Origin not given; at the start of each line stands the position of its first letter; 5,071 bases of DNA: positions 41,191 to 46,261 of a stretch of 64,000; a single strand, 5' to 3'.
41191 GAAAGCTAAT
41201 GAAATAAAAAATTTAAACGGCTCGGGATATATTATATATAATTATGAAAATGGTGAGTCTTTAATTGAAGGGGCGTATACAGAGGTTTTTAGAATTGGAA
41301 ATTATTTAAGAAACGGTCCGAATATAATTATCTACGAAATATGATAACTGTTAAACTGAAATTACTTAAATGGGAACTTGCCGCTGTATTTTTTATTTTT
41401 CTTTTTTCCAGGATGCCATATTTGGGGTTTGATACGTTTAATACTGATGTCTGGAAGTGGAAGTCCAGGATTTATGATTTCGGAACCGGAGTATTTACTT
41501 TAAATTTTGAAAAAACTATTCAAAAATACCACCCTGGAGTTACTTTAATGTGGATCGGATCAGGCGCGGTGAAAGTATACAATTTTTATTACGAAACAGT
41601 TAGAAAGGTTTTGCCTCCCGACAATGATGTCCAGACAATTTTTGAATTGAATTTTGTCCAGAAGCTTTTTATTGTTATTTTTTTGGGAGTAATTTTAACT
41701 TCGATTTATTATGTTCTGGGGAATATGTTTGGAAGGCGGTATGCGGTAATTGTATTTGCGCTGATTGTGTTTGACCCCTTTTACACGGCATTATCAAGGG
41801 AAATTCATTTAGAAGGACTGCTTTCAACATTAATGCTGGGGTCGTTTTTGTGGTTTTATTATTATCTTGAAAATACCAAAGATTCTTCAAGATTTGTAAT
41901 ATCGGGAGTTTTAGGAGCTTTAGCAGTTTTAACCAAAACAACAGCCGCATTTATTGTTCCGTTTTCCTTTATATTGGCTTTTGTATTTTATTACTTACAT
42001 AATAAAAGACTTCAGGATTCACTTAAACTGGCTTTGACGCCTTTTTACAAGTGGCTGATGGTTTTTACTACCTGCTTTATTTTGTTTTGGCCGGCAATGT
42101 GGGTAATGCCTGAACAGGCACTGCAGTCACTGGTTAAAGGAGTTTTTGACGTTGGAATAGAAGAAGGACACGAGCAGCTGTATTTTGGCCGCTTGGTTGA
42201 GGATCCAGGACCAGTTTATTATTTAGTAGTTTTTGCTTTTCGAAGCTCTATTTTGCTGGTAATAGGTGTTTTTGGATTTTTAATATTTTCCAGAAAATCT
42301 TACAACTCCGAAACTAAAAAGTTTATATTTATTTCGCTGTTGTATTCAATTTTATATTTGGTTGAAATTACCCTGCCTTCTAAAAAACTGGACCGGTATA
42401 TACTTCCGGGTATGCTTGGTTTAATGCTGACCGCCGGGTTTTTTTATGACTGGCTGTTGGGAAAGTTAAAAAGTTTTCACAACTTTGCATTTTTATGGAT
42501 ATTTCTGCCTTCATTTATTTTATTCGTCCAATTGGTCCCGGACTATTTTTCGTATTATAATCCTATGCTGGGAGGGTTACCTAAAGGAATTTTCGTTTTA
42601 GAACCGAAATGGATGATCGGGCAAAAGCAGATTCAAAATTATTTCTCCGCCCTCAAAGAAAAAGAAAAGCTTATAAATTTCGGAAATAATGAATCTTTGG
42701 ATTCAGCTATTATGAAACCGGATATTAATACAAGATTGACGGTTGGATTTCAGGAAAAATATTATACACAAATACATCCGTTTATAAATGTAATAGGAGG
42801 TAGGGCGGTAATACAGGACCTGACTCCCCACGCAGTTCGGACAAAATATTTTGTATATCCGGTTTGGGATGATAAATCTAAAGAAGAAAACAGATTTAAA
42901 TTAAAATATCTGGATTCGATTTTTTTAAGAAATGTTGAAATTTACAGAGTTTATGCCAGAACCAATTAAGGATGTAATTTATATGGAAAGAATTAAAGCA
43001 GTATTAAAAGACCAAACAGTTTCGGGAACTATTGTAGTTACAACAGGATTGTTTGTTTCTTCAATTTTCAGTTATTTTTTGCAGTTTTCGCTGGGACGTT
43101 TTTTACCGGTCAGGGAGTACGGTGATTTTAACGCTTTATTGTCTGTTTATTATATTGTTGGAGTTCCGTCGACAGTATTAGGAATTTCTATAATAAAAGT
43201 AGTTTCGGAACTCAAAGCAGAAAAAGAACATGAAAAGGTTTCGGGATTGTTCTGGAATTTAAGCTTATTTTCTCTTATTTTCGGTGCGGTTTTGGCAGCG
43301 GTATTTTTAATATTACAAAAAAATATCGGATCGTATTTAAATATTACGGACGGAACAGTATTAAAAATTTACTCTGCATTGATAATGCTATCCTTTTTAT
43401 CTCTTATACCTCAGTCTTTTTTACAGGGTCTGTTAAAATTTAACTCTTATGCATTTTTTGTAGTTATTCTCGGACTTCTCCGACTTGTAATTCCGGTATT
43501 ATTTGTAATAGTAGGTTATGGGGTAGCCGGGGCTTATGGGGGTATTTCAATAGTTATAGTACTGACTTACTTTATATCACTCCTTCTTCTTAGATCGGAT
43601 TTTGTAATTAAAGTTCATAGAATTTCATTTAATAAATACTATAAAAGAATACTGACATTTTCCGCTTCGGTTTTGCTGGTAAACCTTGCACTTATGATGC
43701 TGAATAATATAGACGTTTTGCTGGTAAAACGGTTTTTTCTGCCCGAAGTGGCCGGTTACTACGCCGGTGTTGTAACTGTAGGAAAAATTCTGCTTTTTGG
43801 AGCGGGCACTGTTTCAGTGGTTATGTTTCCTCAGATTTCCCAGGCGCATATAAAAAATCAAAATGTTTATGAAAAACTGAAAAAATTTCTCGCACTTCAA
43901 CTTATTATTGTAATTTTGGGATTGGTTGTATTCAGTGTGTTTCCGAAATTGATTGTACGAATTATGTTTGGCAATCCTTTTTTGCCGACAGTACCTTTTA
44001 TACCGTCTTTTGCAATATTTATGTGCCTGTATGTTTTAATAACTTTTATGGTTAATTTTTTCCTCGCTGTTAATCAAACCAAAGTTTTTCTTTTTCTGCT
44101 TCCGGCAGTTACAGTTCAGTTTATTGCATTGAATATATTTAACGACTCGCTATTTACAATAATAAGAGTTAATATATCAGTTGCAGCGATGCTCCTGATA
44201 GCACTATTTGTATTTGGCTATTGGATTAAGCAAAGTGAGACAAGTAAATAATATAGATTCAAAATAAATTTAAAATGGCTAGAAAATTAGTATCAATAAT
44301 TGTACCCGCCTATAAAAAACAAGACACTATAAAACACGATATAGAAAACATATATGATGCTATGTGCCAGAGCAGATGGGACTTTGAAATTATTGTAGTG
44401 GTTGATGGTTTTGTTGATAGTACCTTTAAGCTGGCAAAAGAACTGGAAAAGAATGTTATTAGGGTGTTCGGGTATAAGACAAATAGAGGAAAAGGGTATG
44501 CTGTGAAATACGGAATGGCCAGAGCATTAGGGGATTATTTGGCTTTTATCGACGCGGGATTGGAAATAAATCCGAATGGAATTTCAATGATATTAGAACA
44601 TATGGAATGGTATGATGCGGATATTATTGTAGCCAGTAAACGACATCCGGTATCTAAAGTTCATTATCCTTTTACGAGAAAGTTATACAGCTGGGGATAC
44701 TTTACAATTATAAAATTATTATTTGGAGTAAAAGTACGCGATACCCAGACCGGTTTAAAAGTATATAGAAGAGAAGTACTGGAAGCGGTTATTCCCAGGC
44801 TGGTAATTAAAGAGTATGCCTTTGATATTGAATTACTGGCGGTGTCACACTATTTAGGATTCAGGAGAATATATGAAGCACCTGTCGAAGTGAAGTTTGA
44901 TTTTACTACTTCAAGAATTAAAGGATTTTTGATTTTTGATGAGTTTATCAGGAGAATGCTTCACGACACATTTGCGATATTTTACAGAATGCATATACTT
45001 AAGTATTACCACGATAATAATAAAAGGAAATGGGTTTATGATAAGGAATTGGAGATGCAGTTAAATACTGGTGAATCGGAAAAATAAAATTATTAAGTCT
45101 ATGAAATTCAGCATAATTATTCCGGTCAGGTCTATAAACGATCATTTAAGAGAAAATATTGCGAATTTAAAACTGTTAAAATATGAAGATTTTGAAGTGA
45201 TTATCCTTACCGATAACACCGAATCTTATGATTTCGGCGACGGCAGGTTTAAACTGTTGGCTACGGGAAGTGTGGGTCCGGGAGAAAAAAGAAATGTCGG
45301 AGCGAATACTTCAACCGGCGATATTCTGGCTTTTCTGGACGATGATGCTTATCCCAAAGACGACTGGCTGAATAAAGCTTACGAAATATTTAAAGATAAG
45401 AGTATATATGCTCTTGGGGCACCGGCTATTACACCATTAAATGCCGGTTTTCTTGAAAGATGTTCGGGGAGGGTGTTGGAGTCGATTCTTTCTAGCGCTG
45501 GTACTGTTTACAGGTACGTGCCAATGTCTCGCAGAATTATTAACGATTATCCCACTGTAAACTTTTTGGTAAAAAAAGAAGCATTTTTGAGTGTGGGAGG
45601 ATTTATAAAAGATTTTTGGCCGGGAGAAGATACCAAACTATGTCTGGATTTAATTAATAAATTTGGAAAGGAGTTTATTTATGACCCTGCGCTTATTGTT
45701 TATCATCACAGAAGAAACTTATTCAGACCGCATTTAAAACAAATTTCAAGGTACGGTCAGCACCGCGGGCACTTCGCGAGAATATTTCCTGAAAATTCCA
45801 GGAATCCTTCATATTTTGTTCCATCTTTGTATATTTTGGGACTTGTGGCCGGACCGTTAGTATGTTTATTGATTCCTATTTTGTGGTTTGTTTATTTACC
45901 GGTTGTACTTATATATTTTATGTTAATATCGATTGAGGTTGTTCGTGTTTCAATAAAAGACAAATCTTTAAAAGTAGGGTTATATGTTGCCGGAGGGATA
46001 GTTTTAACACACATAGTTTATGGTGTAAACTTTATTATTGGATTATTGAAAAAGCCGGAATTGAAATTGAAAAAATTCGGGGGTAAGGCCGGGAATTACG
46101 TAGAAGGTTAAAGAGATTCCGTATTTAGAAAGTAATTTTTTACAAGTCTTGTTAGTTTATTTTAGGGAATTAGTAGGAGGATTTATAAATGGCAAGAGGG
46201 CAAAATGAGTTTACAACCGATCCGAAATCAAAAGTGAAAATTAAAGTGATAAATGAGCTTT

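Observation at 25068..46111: Unusually dense extracytoplasmic glycosylation island: about 7 polyprenyl-P-sugar synthase-type GT2s, 4-7 GT-C membrane transferases and 2 Wzx-like flippases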

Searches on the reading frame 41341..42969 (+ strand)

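Call 6: search_protein_families(library=pfam, proteins=[window:41341-42969:+], max_evalue=0.01)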
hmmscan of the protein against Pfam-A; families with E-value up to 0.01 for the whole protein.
window:41341-42969:+ (542 aa): 1 family
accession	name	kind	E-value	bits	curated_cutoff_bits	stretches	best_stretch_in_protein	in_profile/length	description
PF13231.12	PMT_2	-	1.5e-07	32.2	26.1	1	109-253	26-158/160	Dolichyl-phosphate-mannose-protein mannosyltransferase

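Call 55: search_protein_families(library=ncbifam, proteins=[window:41341-42969:+], max_evalue=0.001)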
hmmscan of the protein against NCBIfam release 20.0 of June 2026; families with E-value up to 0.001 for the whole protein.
window:41341-42969:+ (542 aa): 1 family
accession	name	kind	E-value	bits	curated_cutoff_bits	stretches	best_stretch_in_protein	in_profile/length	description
TIGR03663.1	TIGR03663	subfamily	4.6e-05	22.6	126.25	1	110-335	75-301/435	flippase activity-associated protein Agl23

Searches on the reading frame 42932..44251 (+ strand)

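Call 6: search_protein_families(library=pfam, proteins=[window:42932-44251:+], max_evalue=0.01)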
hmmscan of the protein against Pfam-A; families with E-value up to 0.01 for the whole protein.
window:42932-44251:+ (439 aa): 2 families
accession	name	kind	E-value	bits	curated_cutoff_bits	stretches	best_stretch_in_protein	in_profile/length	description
PF13440.11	Polysacc_synt_3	-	1.1e-15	58.1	23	1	54-355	2-293/293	Polysaccharide biosynthesis protein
PF01943.22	Polysacc_synt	-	3e-14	53.5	28.2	1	31-306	3-274/274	Polysaccharide biosynthesis protein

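Call 55: search_protein_families(library=ncbifam, proteins=[window:42932-44251:+], max_evalue=0.001)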
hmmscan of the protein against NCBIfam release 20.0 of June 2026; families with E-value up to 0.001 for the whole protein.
window:42932-44251:+ (439 aa): 0 families

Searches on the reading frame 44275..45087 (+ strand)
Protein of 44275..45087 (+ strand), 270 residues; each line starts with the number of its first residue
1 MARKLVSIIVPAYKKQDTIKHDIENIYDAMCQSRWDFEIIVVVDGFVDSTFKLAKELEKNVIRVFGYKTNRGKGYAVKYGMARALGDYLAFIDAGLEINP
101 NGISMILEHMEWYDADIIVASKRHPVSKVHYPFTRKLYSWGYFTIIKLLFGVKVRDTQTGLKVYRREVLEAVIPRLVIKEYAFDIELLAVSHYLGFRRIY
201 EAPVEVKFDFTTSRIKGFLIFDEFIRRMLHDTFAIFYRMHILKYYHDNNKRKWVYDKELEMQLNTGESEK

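Call 6: search_protein_families(library=pfam, proteins=[window:44275-45087:+], max_evalue=0.01)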
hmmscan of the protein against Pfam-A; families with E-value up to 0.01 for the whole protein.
window:44275-45087:+ (270 aa): 2 families
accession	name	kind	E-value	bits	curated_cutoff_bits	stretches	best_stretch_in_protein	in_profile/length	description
PF00535.33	Glycos_transf_2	-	2e-23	83.6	23.3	1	7-171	1-166/168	Glycosyl transferase family 2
PF13641.12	Glyco_tranf_2_3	-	0.00023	21.7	27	1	6-105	3-106/230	Glycosyltransferase like family 2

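Call 11: search_protein_families(library=ncbifam, proteins=[window:44275-45087:+], max_evalue=0.01)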
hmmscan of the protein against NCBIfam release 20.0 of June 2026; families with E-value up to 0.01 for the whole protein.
window:44275-45087:+ (270 aa): 23 families
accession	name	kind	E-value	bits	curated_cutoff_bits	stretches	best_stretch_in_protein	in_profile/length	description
TIGR03937.1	PgaC_IcaA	equivalog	2e-12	46.8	422.3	1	4-111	45-151/407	poly-beta-1,6-N-acetyl-D-glucosamine synthase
NF047588.1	GlcsyltransPgfSStrep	equivalog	7.1e-12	45.2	500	1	6-181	3-173/308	glycosyltransferase PgfS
NF007482.0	PRK10073.1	equivalog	7.1e-12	45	423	1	4-118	6-118/334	glycosyltransferase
NF007986.1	PRK10714.1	equivalog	2.9e-11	42.9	529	1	4-173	6-173/316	undecaprenyl-phosphate 4-deoxy-4-formamido-L-arabinose transferase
NF047683.1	TeichurnBiosyTuaG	equivalog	3.9e-10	39.8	400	1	3-111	5-112/252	teichuronic acid biosynthesis protein TuaG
NF041875.1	EPS_EpsD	equivalog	4.2e-09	36.3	370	1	6-114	1-105/325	exopolysaccharide biosynthesis glycosyltransferase EpsD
NF010496.0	PRK13915.1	equivalog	5.9e-09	35.4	262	1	4-100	31-132/307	glucosyl-3-phosphoglycerate synthase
TIGR04283.1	glyco_like_mftF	equivalog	6.5e-09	35.7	182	1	6-110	1-97/221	TIGR04283 family arsenosugar biosynthesis glycosyltransferase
NF058614.1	PPMAGASynPpgS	equivalog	3.2e-08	33.3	370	1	7-214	3-205/226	polyprenyl-phospho-N-acetylgalactosaminyl synthase PpgS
NF041391.1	DPhHxTase_Halo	equivalog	6.5e-08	31.8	375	1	12-172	3-153/213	dolichyl-phosphate hexose transferase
TIGR04182.1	glyco_TIGR04182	equivalog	1.3e-07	31.3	325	1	6-191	2-175/293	S-layer glycoprotein N-glycosyltransferase AglJ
TIGR03111.1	glyc2_xrt_Gpos1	hypoth_equivalog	2.1e-07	30.1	363.95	1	6-143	51-193/439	TIGR03111 family XrtG-associated glycosyltransferase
NF050050.1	ProtGlycPglI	equivalog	1.4e-06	27.9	500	1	5-111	3-109/306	GalNAc(5)-diNAcBac-PP-undecaprenol beta-1,3-glucosyltransferase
NF038299.1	EPS_HpsN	equivalog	8.9e-06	24.9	425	1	5-105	2-101/317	hormogonium polysaccharide biosynthesis glycosyltransferase HpsN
TIGR03965.1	mycofact_glyco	equivalog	9.2e-06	24.8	280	1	6-108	76-177/467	mycofactocin biosynthesis glycosyltransferase MftF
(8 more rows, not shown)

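Call 70: search_solved_structures(query=window:44275-45087:+, max_evalue=0.001)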
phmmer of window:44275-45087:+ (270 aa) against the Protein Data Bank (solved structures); distinct sequences matched with E-value up to 0.001: 17.
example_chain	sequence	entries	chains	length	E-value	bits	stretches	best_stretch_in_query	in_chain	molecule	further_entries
5mlz_A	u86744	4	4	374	3.1e-13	53.4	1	6-226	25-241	Dolichol monophosphate mannose synthase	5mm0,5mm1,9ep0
2z87_A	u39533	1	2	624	6.3e-09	39.3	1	5-110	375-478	Chondroitin synthase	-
2z86_A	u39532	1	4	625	6.3e-09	39.3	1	5-110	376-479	Chondroitin synthase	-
5eke_A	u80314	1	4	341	8.1e-09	38.9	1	6-172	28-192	Uncharacterized glycosyltransferase sll0501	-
5ekp_C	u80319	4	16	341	8.1e-09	38.9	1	6-172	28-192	Uncharacterized glycosyltransferase sll0501 | Glycosyltransferase sll0501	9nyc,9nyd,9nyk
9nye_A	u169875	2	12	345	8.4e-09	38.9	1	6-172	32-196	Glycosyltransferase sll0501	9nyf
6p61_A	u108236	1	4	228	3.5e-07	33.6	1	5-112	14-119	Glycosyltransferase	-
9hwj_A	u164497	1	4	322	4.4e-07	33.3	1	4-173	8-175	Undecaprenyl-phosphate 4-deoxy-4-formamido-L-arabinose transferase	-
9bhc_C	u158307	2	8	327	2e-06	31.1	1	4-173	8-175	Undecaprenyl-phosphate 4-deoxy-4-formamido-L-arabinose transferase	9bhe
8vxh_A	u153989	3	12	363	2.7e-06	30.7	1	4-173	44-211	Undecaprenyl-phosphate 4-deoxy-4-formamido-L-arabinose transferase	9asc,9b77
5hea_A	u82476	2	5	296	5.3e-06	29.7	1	4-95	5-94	Putative glycosyltransferase (GalT1)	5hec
8vh7_A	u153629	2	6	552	0.00023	24.3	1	2-94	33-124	Heparosan synthase B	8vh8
8viw_A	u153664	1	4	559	0.00024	24.3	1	2-94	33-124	Heparosan synthase B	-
3bcv_A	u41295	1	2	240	0.00047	23.3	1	6-118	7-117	Putative glycosyltransferase protein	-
9omm_A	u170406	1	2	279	0.00073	22.7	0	6-110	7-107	Glycosyltransferase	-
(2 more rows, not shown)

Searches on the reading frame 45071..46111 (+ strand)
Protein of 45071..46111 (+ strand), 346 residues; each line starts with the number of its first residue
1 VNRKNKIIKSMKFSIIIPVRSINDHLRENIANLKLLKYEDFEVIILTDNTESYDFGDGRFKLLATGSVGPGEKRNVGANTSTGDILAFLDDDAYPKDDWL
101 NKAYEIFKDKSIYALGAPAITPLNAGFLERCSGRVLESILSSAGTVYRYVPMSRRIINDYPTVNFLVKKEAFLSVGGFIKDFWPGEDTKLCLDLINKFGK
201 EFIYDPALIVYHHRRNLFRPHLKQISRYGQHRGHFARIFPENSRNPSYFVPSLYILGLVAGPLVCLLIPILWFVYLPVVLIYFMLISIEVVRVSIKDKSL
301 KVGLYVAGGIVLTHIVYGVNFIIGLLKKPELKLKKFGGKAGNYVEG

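Call 6: search_protein_families(library=pfam, proteins=[window:45071-46111:+], max_evalue=0.01)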
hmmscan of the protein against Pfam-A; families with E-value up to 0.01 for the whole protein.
window:45071-46111:+ (346 aa): 4 families
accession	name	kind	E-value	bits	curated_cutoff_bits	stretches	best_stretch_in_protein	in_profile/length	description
PF00535.33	Glycos_transf_2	-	2.6e-13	50.7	23.3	1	14-140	1-132/168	Glycosyl transferase family 2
PF13632.12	Glyco_trans_2_3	-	1.7e-09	38.2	27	1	87-286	3-189/198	Glycosyl transferase family group 2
PF10111.15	Glyco_tranf_2_2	-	5.8e-08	33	27.3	1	14-221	1-231/276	Glycosyltransferase like family 2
PF13641.12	Glyco_tranf_2_3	-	0.0096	16.4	27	0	13-213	3-212/230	Glycosyltransferase like family 2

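Call 11: search_protein_families(library=ncbifam, proteins=[window:45071-46111:+], max_evalue=0.01)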
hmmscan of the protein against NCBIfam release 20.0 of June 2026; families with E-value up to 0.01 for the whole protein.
window:45071-46111:+ (346 aa): 9 families
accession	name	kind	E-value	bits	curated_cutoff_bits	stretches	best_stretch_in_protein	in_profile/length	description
TIGR03965.1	mycofact_glyco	equivalog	7.5e-26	91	280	1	12-257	75-323/467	mycofactocin biosynthesis glycosyltransferase MftF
NF041875.1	EPS_EpsD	equivalog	4.7e-16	59.1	370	1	14-241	2-236/325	exopolysaccharide biosynthesis glycosyltransferase EpsD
NF041394.1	GtaseAglG_Halo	equivalog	2.5e-12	46.7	440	1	11-213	1-216/304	glucosyl-dolichyl phosphate glucuronosyltransferase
TIGR04283.1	glyco_like_mftF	equivalog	1.1e-10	41.4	182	1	14-215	2-188/221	TIGR04283 family arsenosugar biosynthesis glycosyltransferase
NF038302.1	EPS_HpsE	equivalog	1.5e-06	27.4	300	1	74-109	78-113/307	hormogonium polysaccharide biosynthesis glycosyltransferase HpsE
NF038299.1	EPS_HpsN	equivalog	1.1e-05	24.6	425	1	12-111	2-110/317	hormogonium polysaccharide biosynthesis glycosyltransferase HpsN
NF047683.1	TeichurnBiosyTuaG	equivalog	0.00012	21.8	400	1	12-111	7-115/252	teichuronic acid biosynthesis protein TuaG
NF007482.0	PRK10073.1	equivalog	0.00016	20.8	423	1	10-93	5-96/334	glycosyltransferase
NF050050.1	ProtGlycPglI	equivalog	0.0093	15.4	500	0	12-108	3-105/306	GalNAc(5)-diNAcBac-PP-undecaprenol beta-1,3-glucosyltransferase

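Call 26: search_solved_structures(query=window:45071-46111:+, max_evalue=0.001)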
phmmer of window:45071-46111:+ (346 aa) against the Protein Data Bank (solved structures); distinct sequences matched with E-value up to 0.001: 2.
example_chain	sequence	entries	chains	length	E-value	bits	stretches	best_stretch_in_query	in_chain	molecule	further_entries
5hea_A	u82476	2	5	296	4.8e-07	32.7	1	13-109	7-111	Putative glycosyltransferase (GalT1)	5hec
5tze_C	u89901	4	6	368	0.00092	21.9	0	11-103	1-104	Glycosyl transferase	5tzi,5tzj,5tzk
